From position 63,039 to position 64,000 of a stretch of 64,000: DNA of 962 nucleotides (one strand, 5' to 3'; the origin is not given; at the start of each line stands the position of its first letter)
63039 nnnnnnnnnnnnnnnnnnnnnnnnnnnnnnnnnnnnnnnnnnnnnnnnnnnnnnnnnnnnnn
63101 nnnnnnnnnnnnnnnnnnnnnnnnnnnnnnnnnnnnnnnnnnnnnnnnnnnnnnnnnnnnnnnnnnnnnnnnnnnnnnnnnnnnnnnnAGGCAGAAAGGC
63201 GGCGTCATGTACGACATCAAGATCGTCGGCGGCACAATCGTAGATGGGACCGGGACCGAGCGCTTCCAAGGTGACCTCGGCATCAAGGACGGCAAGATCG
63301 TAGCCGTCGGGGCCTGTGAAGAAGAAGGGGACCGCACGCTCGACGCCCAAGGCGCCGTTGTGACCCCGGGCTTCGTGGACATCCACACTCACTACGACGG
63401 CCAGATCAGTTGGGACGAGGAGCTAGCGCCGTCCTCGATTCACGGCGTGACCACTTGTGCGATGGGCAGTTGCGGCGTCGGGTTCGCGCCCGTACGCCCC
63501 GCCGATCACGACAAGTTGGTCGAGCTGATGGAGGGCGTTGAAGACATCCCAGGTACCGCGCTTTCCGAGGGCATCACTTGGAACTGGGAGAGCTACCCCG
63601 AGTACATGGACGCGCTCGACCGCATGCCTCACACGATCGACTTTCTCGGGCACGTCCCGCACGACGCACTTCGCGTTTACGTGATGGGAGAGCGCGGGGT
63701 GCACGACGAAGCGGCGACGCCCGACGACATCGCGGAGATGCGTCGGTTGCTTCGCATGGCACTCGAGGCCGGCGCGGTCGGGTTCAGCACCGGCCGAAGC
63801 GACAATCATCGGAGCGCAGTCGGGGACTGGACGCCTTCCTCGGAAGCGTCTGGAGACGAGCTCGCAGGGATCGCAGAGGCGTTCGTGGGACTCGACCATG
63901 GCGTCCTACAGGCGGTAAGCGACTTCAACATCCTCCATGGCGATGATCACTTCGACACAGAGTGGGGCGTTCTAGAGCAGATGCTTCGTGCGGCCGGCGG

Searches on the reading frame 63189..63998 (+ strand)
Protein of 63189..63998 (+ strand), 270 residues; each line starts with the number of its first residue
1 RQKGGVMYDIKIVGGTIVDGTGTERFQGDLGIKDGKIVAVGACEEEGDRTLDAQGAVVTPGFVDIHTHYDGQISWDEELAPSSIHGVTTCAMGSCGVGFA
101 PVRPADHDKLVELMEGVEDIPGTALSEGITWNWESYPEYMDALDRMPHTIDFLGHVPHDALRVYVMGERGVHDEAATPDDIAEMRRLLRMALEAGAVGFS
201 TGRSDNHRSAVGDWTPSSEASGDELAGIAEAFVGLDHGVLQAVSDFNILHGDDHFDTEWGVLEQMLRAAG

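Call 9: search_protein_families(library=pfam, proteins=[window:63189-63998:+])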
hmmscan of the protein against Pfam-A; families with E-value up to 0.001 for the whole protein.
window:63189-63998:+ (270 aa): 1 family
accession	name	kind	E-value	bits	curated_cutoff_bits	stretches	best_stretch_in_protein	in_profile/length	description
PF07969.17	Amidohydro_3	-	1.3e-27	97.8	29.7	1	50-247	2-177/472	Amidohydrolase family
